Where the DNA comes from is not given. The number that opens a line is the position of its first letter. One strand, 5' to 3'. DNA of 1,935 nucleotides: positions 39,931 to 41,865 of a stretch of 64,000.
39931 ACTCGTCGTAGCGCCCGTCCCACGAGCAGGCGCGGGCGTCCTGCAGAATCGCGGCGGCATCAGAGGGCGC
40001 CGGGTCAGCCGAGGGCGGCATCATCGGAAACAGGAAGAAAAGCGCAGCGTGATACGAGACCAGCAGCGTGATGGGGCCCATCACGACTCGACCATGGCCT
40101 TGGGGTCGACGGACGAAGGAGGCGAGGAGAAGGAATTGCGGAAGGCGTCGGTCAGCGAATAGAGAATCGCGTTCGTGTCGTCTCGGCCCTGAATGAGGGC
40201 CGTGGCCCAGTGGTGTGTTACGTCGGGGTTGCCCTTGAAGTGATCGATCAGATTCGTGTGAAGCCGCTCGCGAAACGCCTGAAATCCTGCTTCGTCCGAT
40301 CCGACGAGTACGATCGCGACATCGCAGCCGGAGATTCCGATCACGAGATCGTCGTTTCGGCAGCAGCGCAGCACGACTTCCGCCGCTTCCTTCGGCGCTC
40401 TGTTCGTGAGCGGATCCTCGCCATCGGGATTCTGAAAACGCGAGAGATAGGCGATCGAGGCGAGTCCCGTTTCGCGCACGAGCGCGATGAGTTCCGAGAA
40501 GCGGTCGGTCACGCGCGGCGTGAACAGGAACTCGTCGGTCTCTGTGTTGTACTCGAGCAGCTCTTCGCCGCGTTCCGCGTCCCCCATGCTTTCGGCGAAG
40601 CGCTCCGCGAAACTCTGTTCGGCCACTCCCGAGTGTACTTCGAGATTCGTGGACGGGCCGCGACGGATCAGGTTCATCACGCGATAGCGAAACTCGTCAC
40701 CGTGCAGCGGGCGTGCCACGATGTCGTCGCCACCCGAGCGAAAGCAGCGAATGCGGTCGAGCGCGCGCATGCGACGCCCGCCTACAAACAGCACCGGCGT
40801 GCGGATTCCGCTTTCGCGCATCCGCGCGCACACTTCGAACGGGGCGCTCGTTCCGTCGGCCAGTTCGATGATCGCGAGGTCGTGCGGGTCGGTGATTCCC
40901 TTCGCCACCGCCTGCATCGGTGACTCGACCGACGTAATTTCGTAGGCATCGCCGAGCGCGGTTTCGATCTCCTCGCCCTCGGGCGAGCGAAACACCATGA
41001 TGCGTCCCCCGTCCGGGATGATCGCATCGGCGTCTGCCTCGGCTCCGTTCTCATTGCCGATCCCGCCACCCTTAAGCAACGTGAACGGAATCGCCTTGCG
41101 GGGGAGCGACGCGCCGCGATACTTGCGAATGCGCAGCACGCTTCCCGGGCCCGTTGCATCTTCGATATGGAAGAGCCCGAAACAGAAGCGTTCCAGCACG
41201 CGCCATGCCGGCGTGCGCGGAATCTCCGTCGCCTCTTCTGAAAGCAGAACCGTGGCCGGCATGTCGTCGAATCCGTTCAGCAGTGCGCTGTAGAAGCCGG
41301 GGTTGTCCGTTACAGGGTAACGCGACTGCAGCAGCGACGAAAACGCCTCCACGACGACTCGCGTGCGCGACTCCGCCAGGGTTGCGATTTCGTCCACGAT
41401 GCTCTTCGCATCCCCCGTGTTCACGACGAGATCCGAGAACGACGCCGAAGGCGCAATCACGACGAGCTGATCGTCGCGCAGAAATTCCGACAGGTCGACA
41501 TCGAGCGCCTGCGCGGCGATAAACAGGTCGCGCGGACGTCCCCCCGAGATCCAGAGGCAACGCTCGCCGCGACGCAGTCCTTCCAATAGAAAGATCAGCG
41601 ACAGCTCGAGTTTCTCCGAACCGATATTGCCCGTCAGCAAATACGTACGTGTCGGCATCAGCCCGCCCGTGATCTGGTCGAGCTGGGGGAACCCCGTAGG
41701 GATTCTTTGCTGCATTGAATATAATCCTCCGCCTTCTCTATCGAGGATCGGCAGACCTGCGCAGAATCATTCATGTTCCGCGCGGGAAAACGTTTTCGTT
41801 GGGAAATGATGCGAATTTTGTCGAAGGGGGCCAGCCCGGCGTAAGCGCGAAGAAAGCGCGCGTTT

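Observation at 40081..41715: BcsE-like triple pseudo-enzyme c-di-GMP sensor heading a PNAG-type operon, not a cellulose operon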

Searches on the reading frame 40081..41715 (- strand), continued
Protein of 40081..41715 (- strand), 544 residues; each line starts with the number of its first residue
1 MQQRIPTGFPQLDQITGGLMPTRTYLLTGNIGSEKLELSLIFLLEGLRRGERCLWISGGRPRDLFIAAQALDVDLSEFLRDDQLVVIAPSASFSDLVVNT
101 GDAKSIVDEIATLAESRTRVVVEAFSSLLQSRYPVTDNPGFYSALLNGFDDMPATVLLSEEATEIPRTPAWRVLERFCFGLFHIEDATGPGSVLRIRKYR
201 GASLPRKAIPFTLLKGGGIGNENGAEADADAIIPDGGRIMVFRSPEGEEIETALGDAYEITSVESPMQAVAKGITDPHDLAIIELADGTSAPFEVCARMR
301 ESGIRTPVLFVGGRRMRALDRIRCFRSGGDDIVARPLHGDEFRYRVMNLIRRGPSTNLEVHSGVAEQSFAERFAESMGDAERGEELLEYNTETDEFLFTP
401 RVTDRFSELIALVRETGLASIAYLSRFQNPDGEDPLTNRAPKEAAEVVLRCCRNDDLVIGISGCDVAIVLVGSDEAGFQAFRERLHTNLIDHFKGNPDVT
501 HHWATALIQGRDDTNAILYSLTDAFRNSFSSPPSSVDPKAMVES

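Call 49: predict_structure(alignment_id=A2)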
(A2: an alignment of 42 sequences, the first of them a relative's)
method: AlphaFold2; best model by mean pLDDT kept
length: 544 residues; sequences in the alignment: 42
mean_pLDDT: 86.2   pTM: 0.56
mean pLDDT of the five models: 86.2, 85.4, 84.3, 84.2, 84.1
residues with pLDDT >= 90: 328; 70-90: 150; 50-70: 44; < 50: 22
segments of 3 or more residues with pLDDT < 50: 224-233, 365-367, 536-544
pLDDT, mean of each block of 10 residues (from residue 1): 91 94 96 93 97 95 91 95 95 83 91 94 91 73 92 96 72 92 89 93 82 88 50 71 87 93 95 95 88 93 94 85 88 90 86 72 51 55 81 92 91 86 94 78 93 88 93 89 93 89 92 90 94 56 41
secondary structure, 60 per line:
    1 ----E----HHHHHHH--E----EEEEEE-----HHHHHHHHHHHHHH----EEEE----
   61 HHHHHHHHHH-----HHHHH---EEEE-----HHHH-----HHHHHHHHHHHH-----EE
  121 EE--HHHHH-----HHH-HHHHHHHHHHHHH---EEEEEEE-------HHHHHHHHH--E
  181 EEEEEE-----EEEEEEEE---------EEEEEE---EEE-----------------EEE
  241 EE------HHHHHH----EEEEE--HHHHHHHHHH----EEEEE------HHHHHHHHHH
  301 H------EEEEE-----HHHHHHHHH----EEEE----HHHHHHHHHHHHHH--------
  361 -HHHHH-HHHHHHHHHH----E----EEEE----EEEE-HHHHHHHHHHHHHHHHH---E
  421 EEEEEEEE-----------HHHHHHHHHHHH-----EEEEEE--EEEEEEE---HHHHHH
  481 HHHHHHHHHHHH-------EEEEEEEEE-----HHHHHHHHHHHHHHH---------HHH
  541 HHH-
elements in order: H10-16 E24-29 H35-48 E53-56 H61-70 H76-80 E84-87 H93-96 H102-113 E119-122 H125-129 H139-151 E155-161 H169-177 E180-186 E192-199 E209-214 E218-220 E238-242 H249-254 E259-263 H266-275 E280-284 H291-301 E308-312 H318-326 E331-334 H339-352 H362-366 H368-377 E387-390 E395-398 H400-416 E420-428 H440-451 E457-462 E465-471 H475-492 E500-508 H514-528 H538-543
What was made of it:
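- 40081..41715 (-): Regulator gene, 544 aa: KaiC-like NTD + REC* + GGDEF*. First gene of the operon. AF2 model with mean pLDDT 86 (call 49).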

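Call 52: fold_search(model_id=the predicted structure, library=pdb)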
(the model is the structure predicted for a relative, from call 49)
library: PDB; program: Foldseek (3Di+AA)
matches with E <= 10: 1955; with E <= 0.001: 1239
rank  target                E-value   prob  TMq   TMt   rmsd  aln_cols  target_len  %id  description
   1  4ijm_A                2.8e-16  1.00  0.36  0.39  19.1       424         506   14  Crystal structure of circadian clock protein KaiC A422V mutant (released 2013-02-13)
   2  1tf7_A                3.2e-16  1.00  0.36  0.41  18.4       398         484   15  Crystal Structure of Circadian Clock Protein KaiC (released 2004-08-24)
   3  3s1a_A                3.8e-16  1.00  0.35  0.38  19.3       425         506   14  Crystal structure of the phosphorylation-site double mutant S431E/T432E of the KaiC circadian clock protein (released 2011-09-21)
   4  4o0m_B                4.2e-16  1.00  0.35  0.39  19.3       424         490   14  Crystal structure of T. Elongatus BP-1 Clock Protein KaiC (released 2014-05-14)
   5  8zn5_J                5.3e-16  1.00  0.35  0.42  19.3       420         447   15  Crystal Structure of Designed Clock Protein KaiC (released 2025-04-16)
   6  4ijm_D                5.6e-16  1.00  0.35  0.39  19.1       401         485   15  Crystal structure of circadian clock protein KaiC A422V mutant (released 2013-02-13)
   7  8zn7_C                5.6e-16  1.00  0.35  0.40  18.2       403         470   15  Crystal Structure of Designed Clock Protein KaiC (released 2025-04-16)
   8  2gbl_B                6.0e-16  1.00  0.35  0.39  19.4       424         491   15  Crystal Structure of Full Length Circadian Clock Protein KaiC with Phosphorylation Sites (released 2007-01-23)
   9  2gbl_C                6.3e-16  1.00  0.36  0.40  18.7       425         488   15  Crystal Structure of Full Length Circadian Clock Protein KaiC with Phosphorylation Sites (released 2007-01-23)
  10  3s1a_B                6.3e-16  1.00  0.34  0.38  19.4       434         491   14  Crystal structure of the phosphorylation-site double mutant S431E/T432E of the KaiC circadian clock protein (released 2011-09-21)
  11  7s67_A                7.5e-16  1.00  0.36  0.40  18.7       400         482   14  Extended conformation of daytime state KaiC (released 2021-09-22)
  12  2gbl_D                7.9e-16  1.00  0.36  0.40  19.0       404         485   14  Crystal Structure of Full Length Circadian Clock Protein KaiC with Phosphorylation Sites (released 2007-01-23)
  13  3s1a_C                7.9e-16  1.00  0.35  0.39  18.6       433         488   14  Crystal structure of the phosphorylation-site double mutant S431E/T432E of the KaiC circadian clock protein (released 2011-09-21)
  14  8zn6_I                8.4e-16  1.00  0.36  0.41  18.4       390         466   14  Crystal Structure of Designed Clock Protein KaiC (released 2025-04-16)
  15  4ijm_C                8.4e-16  1.00  0.36  0.40  18.4       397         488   15  Crystal structure of circadian clock protein KaiC A422V mutant (released 2013-02-13)
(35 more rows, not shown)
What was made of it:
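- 41050..41715 (-): N-terminal KaiC/RecA-like domain (residues 1-222). Foldseek top 50 are all KaiC, E about 1e-16 (call 52).
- On KaiC/RecA-like ATPases (PF06745): Foldseek to KaiC gives E about 1e-16 (call 52).
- Tried and rejected: The full-length Foldseek search was swamped by KaiC (call 52).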

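Call 59: find_encoding_contigs(protein=P0017, flank=8000, max_places=2)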
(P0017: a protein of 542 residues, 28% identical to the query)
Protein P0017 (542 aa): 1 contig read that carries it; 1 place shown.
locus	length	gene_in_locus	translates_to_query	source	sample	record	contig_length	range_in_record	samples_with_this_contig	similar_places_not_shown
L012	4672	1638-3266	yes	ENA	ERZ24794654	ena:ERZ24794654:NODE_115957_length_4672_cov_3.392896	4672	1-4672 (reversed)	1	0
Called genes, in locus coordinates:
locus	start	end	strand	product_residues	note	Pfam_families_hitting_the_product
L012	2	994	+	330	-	?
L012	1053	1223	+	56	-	PF19451:DUF5989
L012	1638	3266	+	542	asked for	PF06745:ATPase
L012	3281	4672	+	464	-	?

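Call 60: find_encoding_contigs(protein=P0046, flank=8000, max_places=2)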
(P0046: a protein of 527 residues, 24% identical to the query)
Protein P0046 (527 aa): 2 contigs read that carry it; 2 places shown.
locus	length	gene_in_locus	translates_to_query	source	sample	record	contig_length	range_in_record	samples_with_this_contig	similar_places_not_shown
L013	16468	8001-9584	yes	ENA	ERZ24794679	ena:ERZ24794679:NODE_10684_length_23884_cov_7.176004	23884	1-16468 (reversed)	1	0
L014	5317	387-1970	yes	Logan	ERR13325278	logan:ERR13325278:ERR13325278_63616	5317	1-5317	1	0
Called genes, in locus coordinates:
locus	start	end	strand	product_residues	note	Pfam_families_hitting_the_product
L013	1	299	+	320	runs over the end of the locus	PF01012:ETF, PF00766:ETF_alpha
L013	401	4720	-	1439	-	PF01839:FG-GAP (weak), PF13517:FG-GAP_3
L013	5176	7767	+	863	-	PF02861:Clp_N, PF23569:NBD_SMAX1, PF00004:AAA, PF17871:AAA_lid_9, PF00004:AAA, PF07724:AAA_2, PF07728:AAA_5, PF10431:ClpB_D2-small, +8 more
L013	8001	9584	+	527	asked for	PF06745:ATPase, PF00072:Response_reg (weak)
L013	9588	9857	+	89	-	-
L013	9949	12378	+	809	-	-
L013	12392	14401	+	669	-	PF01839:FG-GAP (faint), PF13517:FG-GAP_3, PF07593:UnbV_ASPIC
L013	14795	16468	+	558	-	?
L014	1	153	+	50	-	?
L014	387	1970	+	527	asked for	PF06745:ATPase, PF00072:Response_reg (weak)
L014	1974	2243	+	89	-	-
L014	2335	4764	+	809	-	-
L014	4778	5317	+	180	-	?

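Call 61: find_encoding_contigs(protein=P0058, flank=8000, max_places=2)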
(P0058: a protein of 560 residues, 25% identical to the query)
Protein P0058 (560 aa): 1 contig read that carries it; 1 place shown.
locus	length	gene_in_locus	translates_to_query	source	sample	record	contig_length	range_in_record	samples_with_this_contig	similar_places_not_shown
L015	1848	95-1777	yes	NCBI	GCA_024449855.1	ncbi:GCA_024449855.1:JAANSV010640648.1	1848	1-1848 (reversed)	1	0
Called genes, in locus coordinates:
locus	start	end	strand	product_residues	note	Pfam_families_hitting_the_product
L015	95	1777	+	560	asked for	PF06745:ATPase, PF13481:AAA_25 (weak), PF00072:Response_reg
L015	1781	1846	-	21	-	?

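Call 69: search_protein_families(library=pfam, alignment_id=A2, max_evalue=1)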
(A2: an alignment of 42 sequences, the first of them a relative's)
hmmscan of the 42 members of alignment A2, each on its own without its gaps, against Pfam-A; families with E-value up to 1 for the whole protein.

A. member 1, P0001 (544 aa): 3 families
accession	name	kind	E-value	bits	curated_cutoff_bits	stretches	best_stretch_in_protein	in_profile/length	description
PF06745.19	ATPase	-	2e-15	57.3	26.6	1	5-219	1-224/231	KaiC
PF14417.12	MEDS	-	0.00037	20.8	29.8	1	37-103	15-83/161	MEDS: MEthanogen/methylotroph, DcmR Sensory domain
PF00072.30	Response_reg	-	0.014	16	30.2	1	256-343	21-107/111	Response regulator receiver domain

B. families by the number of members that match (of 42 scanned): 66 families (the first 25 are shown)
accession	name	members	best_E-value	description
PF06745.19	ATPase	39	2e-38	KaiC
PF00072.30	Response_reg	38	2.6e-24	Response regulator receiver domain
PF13481.12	AAA_25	27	4.9e-08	AAA domain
PF13401.12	AAA_22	22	2e-05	AAA domain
PF13191.12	AAA_16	22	9.1e-05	AAA ATPase domain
PF14417.12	MEDS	18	2.3e-05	MEDS: MEthanogen/methylotroph, DcmR Sensory domain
PF20720.3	nSTAND3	15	0.00019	Novel STAND NTPase 3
PF03796.21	DnaB_C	15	0.0039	DnaB-like helicase C terminal domain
PF25199.1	nSTAND_NTPase5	13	0.0039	Novel STAND NTPase 5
PF16963.10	PelD_GGDEF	12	3e-05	PelD GGDEF domain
PF09848.15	SLFN-g3_helicase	12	0.0029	Schlafen group 3, DNA/RNA helicase domain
PF00990.26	GGDEF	11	5.7e-06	Diguanylate cyclase, GGDEF domain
PF01695.23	IstB_IS21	11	8.4e-06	IstB-like ATP binding protein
PF17853.6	GGDEF_2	9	0.009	GGDEF-like domain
PF00154.27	RecA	8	0.0067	recA bacterial DNA recombination protein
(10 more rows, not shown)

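Call 87: search_protein_families(library=pfam, proteins=[L003:13685-13882:+, L008:4855-5031:+], max_evalue=10)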
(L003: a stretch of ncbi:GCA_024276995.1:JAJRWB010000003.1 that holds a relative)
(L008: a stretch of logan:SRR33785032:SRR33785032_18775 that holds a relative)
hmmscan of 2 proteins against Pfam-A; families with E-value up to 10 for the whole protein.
L003:13685-13882:+ (65 aa): 0 families

L008:4855-5031:+ (58 aa): 1 family
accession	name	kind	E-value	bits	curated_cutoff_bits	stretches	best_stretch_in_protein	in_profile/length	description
PF01490.24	Aa_trans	-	0.061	12.4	25.6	1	6-30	231-255/410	Transmembrane amino acid transporter protein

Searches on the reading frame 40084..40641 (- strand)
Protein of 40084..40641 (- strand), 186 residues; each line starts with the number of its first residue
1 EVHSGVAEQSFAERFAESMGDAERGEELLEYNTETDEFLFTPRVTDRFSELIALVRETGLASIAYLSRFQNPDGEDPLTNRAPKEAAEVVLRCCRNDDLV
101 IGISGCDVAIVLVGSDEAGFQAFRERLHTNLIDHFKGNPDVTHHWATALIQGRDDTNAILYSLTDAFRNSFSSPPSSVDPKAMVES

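Call 12: search_protein_families(library=pfam, proteins=[window:40084-40641:-], max_evalue=10)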
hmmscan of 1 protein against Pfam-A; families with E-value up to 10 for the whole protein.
seq(186 aa): 1 family
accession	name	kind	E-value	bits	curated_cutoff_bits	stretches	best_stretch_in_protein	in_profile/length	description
PF22987.3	Tudor_KDM3B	-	0.16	12.2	27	1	139-176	19-56/75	Lysine-specific demethylase 3B, tudor domain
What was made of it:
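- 40126..40566 (-): Degenerate GGDEF-fold domain GGDEF* (residues ~384-530). There is no Pfam hit for this single sequence (call 12).
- On GGDEF superfamily (PF00990): The single sequence gives no Pfam hit (call 12).
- Tried and rejected: Pfam on the isolated C-terminal 186 aa gave nothing relevant (call 12).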

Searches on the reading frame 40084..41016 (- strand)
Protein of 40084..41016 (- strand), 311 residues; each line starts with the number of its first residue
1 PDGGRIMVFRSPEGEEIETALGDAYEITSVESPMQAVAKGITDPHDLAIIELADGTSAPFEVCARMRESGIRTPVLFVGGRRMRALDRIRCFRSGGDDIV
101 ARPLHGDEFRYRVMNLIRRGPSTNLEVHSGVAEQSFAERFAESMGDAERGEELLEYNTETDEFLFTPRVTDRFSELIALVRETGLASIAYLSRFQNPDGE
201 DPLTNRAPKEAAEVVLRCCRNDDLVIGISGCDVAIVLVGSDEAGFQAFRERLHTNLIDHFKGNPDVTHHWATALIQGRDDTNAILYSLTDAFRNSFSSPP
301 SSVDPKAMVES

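Call 63: predict_structure(alignment_id=A3)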
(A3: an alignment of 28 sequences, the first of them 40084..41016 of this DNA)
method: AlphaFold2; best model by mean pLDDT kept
length: 311 residues; sequences in the alignment: 28
mean_pLDDT: 84.7   pTM: 0.76
mean pLDDT of the five models: 84.7, 84.3, 82.8, 82.2, 82.0
residues with pLDDT >= 90: 159; 70-90: 107; 50-70: 27; < 50: 18
segments of 3 or more residues with pLDDT < 50: 130-133, 299-311
pLDDT, mean of each block of 10 residues (from residue 1): 85 89 95 95 96 88 93 96 89 95 95 96 66 56 58 84 85 85 90 87 83 92 84 91 92 94 90 88 87 70 38 36
secondary structure, 60 per line:
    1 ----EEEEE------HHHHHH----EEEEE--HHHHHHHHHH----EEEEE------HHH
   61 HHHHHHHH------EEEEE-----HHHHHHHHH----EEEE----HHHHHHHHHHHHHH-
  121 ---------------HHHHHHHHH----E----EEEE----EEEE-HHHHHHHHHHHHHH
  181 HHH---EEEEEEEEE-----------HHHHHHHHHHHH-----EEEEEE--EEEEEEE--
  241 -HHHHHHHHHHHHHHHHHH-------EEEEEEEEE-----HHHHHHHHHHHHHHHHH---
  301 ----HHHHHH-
elements in order: E5-9 H16-21 E26-30 H33-42 E47-51 H58-68 E75-79 H85-93 E98-101 H106-119 H136-144 E154-157 E162-165 H167-183 E187-195 H207-218 E224-229 E232-238 H242-259 E267-275 H281-297 H305-310

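Call 66: fold_search(model_id=the predicted structure, library=pdb)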
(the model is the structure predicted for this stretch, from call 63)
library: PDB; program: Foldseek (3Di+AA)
matches with E <= 10: 1735; with E <= 0.001: 447
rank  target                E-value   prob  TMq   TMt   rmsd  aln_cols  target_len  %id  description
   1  3i5a                  3.6e-13  1.00  0.35  0.35  25.7       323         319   14  Crystal structure of full-length WpsR from Pseudomonas syringae (released 2009-08-18)
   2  3bre_B                1.3e-12  1.00  0.33  0.31  25.4       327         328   16  Crystal Structure of P.aeruginosa PA3702 (released 2008-04-01)
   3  9g85_B                2.1e-12  1.00  0.35  0.26  19.1       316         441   18  Structure of Response regulator PleD in complex with c-diGMP and ppGpp (released 2025-08-06)
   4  9g85_A                2.1e-12  1.00  0.35  0.25  19.0       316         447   18  Structure of Response regulator PleD in complex with c-diGMP and ppGpp (released 2025-08-06)
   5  3bre_A                3.7e-12  1.00  0.34  0.33  26.1       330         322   13  Crystal Structure of P.aeruginosa PA3702 (released 2008-04-01)
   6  9g86_A                5.0e-12  1.00  0.35  0.25  18.8       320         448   18  Structure of Response regulator PleD in complex with c-diGMP and pppGpp (released 2025-08-06)
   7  9g85_C                5.4e-12  1.00  0.35  0.26  18.9       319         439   18  Structure of Response regulator PleD in complex with c-diGMP and ppGpp (released 2025-08-06)
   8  1w25_A                6.8e-12  1.00  0.34  0.25  15.9       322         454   18  Response regulator PleD in complex with c-diGMP (released 2004-11-18)
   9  9g85_D                6.8e-12  1.00  0.35  0.25  18.6       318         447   18  Structure of Response regulator PleD in complex with c-diGMP and ppGpp (released 2025-08-06)
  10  2wb4_B                1.2e-11  1.00  0.34  0.25  21.0       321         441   18  activated diguanylate cyclase PleD in complex with c-di-GMP (released 2010-04-21)
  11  9g86_B                1.6e-11  1.00  0.35  0.25  18.9       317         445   19  Structure of Response regulator PleD in complex with c-diGMP and pppGpp (released 2025-08-06)
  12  2v0n_A                1.9e-11  1.00  0.35  0.24  21.8       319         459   18  ACTIVATED RESPONSE REGULATOR PLED IN COMPLEX WITH C-DIGMP AND GTP- ALPHA-S (released 2007-08-21)
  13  6zxm_A                2.3e-11  1.00  0.36  0.38  19.0       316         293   12  Diguanylate cyclase DgcR in complex with c-di-GMP (released 2021-03-31)
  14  2wb4_A                2.9e-11  1.00  0.35  0.25  21.7       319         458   18  activated diguanylate cyclase PleD in complex with c-di-GMP (released 2010-04-21)
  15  6zxb_A                2.2e-10  1.00  0.36  0.38  17.4       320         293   13  Diguanylate cyclase DgcR (I-site mutant) in native state (released 2021-03-31)
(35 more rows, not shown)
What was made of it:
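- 40126..40566 (-): Foldseek finds WspR, PleD and DgcR over ~320 columns (call 66).
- On GGDEF superfamily (PF00990): Foldseek finds WspR, PleD and DgcR (call 66).
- Closest known: REC-GGDEF diguanylate cyclases. Same: These are the best structural matches to residues 234-544, over both domains (call 66).
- REC-GGDEF by Foldseek: WspR, PleD and DgcR at E 1e-13 to 1e-10 (call 66).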

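Call 68: search_solved_structures(query=A3, max_evalue=10, show_alignments=0)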
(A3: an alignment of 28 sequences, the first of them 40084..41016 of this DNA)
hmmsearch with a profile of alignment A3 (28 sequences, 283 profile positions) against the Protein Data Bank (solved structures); distinct sequences matched with E-value up to 10: 368 (the best 60 are shown).
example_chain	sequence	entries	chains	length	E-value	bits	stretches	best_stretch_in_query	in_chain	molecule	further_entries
9g85_A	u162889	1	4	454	4e-43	150.7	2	5-121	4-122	Response regulator PleD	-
9g86_A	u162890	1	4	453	4.4e-43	150.6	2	5-121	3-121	Response regulator PleD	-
2wb4_A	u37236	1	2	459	4.7e-43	150.5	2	5-121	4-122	DIGUANYLATE CYCLASE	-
1w25_A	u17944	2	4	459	5.2e-43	150.3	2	5-121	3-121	STALKED-CELL DIFFERENTIATION CONTROLLING PROTEIN | RESPONSE REGULATOR PLED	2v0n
1mvo_A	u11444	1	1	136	3.7e-36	127.9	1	3-128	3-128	PhoP response regulator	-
1kgs_A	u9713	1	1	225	3.2e-30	108.4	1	5-129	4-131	DNA BINDING RESPONSE REGULATOR D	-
3nnn_A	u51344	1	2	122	9.6e-30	106.8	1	5-122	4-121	DNA BINDING RESPONSE REGULATOR D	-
2gwr_A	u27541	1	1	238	2.7e-29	105.4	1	3-137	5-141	DNA-binding response regulator mtrA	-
3nhz_A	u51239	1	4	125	7.1e-29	103.9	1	3-122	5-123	Two component system transcriptional regulator mtrA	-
9dvt_R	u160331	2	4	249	1.5e-28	102.9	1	3-129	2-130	DNA-binding dual master transcriptional regulator RpaA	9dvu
4uhj_A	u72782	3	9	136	2.2e-28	102.3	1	5-128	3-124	TRANSCRIPTIONAL REGULATORY PROTEIN CPXR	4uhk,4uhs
6is1_A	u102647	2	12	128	5.3e-28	101.1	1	3-123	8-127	Response regulator ArlR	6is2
1nxo_A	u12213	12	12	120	5.5e-28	101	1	4-122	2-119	DNA-binding response regulator | Response regulator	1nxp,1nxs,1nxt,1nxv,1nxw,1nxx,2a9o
6is3_C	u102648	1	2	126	2e-27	99.2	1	3-121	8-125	Response regulator ArlR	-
1ys6_A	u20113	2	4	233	2.4e-27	98.9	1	3-128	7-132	Transcriptional regulatory protein prrA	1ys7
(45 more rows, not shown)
